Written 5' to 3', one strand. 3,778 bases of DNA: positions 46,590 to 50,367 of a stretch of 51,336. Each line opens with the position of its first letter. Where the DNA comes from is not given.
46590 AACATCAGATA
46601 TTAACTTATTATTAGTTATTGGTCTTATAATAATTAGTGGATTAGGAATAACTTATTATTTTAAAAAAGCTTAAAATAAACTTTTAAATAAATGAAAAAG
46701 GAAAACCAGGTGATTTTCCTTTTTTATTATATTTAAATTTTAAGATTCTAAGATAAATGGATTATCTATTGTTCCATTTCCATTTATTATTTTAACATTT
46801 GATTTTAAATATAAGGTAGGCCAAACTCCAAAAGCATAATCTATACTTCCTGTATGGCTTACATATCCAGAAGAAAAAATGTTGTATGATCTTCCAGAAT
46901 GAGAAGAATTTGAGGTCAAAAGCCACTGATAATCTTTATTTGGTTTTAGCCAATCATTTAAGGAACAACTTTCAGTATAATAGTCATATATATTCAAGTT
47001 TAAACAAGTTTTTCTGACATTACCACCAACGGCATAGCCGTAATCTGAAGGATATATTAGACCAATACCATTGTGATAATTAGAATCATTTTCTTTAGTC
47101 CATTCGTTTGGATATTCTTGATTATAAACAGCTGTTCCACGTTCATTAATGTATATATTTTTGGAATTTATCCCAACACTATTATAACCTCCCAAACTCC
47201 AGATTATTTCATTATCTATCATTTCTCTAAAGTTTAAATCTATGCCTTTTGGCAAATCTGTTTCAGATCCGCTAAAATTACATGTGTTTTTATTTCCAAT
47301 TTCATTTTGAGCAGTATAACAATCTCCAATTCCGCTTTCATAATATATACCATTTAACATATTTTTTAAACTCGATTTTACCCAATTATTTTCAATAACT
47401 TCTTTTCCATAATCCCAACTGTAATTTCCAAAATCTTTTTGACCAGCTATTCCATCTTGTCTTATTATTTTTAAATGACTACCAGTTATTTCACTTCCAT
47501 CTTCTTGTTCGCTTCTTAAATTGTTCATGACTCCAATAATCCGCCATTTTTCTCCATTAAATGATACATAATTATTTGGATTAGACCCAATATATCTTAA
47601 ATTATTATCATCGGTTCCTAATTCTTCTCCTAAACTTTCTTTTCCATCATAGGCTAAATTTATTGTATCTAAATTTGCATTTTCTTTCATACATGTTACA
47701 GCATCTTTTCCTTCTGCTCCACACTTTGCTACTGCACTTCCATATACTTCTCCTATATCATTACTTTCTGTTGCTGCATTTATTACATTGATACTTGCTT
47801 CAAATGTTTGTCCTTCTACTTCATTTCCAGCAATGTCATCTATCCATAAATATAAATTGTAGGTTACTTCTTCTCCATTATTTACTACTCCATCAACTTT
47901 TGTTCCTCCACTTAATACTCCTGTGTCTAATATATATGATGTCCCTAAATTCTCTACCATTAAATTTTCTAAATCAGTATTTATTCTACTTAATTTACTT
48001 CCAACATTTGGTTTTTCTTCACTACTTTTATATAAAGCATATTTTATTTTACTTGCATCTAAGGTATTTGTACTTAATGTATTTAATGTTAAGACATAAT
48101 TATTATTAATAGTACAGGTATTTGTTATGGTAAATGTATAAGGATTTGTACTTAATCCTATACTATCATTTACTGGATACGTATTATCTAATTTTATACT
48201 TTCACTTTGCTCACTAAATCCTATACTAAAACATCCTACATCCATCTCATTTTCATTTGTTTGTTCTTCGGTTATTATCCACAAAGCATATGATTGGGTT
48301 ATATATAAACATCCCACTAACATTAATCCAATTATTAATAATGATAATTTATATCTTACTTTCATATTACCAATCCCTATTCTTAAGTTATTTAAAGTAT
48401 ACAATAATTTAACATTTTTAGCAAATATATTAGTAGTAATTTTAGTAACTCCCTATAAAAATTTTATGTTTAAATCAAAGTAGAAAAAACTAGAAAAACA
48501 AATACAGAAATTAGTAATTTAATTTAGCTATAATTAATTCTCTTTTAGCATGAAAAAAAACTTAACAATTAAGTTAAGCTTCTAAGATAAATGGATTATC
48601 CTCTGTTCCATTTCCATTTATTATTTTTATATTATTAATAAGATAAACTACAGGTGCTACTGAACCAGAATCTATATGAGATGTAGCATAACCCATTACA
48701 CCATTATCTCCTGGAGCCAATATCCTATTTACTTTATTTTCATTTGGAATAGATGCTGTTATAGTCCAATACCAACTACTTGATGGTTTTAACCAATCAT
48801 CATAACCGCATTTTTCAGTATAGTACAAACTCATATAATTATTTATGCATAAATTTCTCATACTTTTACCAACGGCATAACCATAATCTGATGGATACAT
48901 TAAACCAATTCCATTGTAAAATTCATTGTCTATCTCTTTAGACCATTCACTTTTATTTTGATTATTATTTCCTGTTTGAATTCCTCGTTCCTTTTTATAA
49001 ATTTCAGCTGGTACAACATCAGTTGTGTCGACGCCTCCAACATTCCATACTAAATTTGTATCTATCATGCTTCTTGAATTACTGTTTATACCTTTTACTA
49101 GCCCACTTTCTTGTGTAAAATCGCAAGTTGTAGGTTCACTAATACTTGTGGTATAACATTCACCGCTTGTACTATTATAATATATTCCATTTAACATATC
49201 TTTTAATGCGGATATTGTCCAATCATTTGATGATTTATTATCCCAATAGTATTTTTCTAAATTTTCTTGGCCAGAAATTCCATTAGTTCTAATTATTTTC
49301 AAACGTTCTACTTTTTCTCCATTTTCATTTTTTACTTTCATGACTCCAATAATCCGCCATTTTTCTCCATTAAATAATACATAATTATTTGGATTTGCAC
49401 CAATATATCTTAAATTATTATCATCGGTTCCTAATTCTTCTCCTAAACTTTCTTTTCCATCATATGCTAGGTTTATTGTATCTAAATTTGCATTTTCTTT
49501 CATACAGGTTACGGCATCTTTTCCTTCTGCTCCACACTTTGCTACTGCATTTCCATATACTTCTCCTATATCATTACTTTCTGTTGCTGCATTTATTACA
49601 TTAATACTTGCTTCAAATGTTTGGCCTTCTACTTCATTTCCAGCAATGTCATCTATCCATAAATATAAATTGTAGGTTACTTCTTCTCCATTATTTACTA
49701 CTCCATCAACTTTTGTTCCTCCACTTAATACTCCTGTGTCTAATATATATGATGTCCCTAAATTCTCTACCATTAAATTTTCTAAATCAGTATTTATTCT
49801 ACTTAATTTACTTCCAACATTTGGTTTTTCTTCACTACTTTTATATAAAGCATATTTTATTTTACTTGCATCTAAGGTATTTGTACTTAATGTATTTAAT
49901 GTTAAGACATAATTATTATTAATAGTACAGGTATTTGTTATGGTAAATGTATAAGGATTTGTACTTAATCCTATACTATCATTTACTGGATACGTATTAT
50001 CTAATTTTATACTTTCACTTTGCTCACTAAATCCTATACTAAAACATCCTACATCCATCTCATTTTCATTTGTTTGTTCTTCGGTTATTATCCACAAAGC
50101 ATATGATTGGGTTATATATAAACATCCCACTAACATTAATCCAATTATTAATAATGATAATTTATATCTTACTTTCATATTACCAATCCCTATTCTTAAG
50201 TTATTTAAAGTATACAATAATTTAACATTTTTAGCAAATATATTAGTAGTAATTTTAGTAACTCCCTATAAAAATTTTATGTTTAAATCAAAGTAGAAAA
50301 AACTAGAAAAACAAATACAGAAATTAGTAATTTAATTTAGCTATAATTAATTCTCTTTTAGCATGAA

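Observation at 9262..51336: Twelve-member modular surface-protein family occupying about one third of the window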

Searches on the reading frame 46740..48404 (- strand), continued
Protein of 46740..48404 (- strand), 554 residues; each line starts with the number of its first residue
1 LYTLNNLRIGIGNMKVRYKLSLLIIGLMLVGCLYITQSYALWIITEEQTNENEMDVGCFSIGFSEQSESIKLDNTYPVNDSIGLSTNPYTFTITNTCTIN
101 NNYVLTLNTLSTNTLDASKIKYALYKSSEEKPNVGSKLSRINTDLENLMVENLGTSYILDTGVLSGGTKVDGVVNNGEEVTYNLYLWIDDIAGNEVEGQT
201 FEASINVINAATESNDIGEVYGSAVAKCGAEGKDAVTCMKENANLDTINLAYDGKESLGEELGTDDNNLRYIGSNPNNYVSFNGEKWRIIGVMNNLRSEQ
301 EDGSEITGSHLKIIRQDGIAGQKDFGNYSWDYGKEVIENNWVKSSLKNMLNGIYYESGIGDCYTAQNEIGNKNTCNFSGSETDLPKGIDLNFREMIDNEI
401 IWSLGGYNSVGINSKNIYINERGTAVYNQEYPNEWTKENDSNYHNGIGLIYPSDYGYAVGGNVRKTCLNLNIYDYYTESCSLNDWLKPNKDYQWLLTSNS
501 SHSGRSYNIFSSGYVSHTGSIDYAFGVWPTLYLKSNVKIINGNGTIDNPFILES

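Call 67: find_encoding_contigs(protein=P0075, flank=600, max_places=10)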
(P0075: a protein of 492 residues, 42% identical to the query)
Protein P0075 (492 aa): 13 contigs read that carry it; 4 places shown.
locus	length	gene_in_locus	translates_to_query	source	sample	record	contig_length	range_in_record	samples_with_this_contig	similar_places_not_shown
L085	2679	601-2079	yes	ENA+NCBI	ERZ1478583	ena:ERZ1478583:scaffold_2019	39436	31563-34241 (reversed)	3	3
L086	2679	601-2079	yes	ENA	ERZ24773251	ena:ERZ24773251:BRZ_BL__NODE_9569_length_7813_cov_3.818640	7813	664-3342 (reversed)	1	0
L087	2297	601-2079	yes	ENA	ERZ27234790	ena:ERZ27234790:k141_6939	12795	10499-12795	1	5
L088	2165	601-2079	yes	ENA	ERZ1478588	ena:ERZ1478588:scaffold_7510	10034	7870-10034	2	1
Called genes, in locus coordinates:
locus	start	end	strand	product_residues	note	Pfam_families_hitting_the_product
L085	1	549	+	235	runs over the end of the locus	-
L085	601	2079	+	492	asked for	-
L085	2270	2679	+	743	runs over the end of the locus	PF02901:PFL-like, PF01228:Gly_radical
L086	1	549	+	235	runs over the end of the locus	-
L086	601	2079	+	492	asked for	-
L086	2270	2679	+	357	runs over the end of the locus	?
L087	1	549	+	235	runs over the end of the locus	-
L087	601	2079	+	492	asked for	-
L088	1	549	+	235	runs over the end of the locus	-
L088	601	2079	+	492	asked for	-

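Call 70: find_encoding_contigs(protein=P0094, flank=400, max_places=10)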
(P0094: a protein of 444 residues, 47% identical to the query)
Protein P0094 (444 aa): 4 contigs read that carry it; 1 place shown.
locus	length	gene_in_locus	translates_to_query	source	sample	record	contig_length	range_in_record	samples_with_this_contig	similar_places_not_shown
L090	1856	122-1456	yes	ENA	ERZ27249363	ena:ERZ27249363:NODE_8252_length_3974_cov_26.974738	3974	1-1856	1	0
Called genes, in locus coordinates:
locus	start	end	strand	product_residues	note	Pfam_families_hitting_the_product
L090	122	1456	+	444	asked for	-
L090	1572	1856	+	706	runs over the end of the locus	PF02861:Clp_N, PF13191:AAA_16 (weak), PF23569:NBD_SMAX1, PF00004:AAA, PF17871:AAA_lid_9, PF00004:AAA (weak), PF07724:AAA_2, PF07728:AAA_5, +7 more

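Call 82: search_protein_families(library=ncbifam, proteins=[L004:14251-14760:+, L004:14817-15398:+, L004:15450-16058:+, L004:16055-16564:+, L004:16548-17033:+, L004:17046-17834:+, L069:542-2161:+], max_evalue=0.1)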
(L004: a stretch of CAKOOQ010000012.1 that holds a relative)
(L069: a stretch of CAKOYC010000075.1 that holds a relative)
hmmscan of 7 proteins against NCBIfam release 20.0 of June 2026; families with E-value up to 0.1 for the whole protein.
L004:14251-14760:+ (169 aa): 5 families
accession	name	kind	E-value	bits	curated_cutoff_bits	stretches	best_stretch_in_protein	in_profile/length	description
TIGR02228.1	sigpep_I_arch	equivalog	4.8e-24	85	51.85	1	6-157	3-151/158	signal peptidase I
NF046067.1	SigPepSipWBacil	equivalog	1.4e-19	70.4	190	1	17-157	11-156/189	signal peptidase I SipW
TIGR02227.1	sigpep_I_bact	equivalog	3.3e-08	33.6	47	1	37-102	12-80/162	signal peptidase I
NF007621.2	PRK10276.1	subfamily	0.034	14.2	110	1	50-107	34-88/115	translesion error-prone DNA polymerase V autoproteolytic subunit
TIGR02754.1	sod_Ni_protease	equivalog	0.068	13.7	63.25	0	50-113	3-70/90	nickel-type superoxide dismutase maturation protease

L004:14817-15398:+ (193 aa): 0 families

L004:15450-16058:+ (202 aa): 0 families

L004:16055-16564:+ (169 aa): 4 families
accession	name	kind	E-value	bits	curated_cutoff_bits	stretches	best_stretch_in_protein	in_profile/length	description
TIGR02228.1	sigpep_I_arch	equivalog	4.4e-21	75.4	51.85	1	14-156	6-153/158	signal peptidase I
NF046067.1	SigPepSipWBacil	equivalog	2.1e-15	56.8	190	1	11-137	8-141/189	signal peptidase I SipW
TIGR02227.1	sigpep_I_bact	equivalog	4.1e-08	33.3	47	1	39-116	16-100/162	signal peptidase I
TIGR02754.1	sod_Ni_protease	equivalog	0.0076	16.7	63.25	1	48-120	3-87/90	nickel-type superoxide dismutase maturation protease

L004:16548-17033:+ (161 aa): 0 families

L004:17046-17834:+ (262 aa): 0 families

L069:542-2161:+ (539 aa): 0 families
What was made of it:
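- On SipW-cognate signal peptide (TIGR04088) and TasA/camelysin: Two occur in related locus L004 (call 82).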

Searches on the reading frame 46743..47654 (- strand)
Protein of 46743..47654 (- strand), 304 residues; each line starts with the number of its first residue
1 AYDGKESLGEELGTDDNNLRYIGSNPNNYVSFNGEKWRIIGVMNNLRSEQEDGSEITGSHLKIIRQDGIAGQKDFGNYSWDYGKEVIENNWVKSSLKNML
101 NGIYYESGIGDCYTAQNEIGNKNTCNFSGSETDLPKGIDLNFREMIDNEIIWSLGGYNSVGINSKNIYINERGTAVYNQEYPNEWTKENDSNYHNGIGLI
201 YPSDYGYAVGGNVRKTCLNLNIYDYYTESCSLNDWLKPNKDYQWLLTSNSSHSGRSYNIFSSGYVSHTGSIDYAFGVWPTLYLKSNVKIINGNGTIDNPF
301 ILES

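Call 65: search_protein_representatives(alignment_id=A3)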
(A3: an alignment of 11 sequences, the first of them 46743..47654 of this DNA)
Query: 11 sequences, 281 profile positions. Proteins with E-value up to 0.001 (for the whole library): 7051; up to 1e-10: 4788; up to 1e-30: 2004. The best 150 are listed.
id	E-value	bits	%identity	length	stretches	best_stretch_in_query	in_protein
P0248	0.0e+00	1342.8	-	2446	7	11-280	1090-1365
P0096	1.7e-172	588.8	-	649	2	12-280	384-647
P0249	1.4e-157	539.9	-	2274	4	16-279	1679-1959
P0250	4.5e-145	498.8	-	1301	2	13-280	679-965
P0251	8.5e-137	471.7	-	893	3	12-243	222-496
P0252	8.0e-128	442.2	-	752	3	13-280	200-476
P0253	7.9e-125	432.4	-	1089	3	15-279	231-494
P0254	5.9e-124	429.6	-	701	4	123-280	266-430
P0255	4.1e-116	403.8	-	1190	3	13-279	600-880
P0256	3.4e-115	400.8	-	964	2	15-279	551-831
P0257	4.8e-114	397.0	-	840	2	15-280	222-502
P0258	5.2e-108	377.2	-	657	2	15-280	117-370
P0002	5.4e-107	373.9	-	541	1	1-280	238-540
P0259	4.7e-105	367.6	-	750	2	11-280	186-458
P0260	8.3e-105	366.7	-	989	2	14-280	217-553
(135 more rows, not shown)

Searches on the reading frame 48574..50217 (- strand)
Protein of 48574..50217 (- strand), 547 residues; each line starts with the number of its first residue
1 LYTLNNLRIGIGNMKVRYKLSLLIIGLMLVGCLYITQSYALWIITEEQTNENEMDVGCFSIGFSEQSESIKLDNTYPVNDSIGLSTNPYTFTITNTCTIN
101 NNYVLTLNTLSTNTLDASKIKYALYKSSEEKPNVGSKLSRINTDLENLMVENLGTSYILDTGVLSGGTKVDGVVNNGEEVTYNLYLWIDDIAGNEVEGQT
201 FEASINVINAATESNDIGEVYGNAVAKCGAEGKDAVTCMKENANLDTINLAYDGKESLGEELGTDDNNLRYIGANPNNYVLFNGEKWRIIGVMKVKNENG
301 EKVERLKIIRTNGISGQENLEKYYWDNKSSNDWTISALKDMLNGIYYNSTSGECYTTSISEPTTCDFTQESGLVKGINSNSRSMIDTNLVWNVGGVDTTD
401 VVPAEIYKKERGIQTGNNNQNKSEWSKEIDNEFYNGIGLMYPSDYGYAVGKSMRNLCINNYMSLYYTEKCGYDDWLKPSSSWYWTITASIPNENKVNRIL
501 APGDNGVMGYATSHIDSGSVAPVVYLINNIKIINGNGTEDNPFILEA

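Call 4: search_protein_families(library=pfam, proteins=[window:48574-50217:-], max_evalue=1)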
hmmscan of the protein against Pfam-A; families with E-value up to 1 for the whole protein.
window:48574-50217:- (547 aa): 0 families

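Call 5: search_protein_families(library=ncbifam, proteins=[window:48574-50217:-], max_evalue=1)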
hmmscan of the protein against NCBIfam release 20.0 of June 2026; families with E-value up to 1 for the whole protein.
window:48574-50217:- (547 aa): 1 family
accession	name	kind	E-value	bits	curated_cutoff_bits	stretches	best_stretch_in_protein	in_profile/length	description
NF007250.0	PRK09697.1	equivalog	0.088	12.8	180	1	20-53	37-69/139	putative general secretion pathway protein GspB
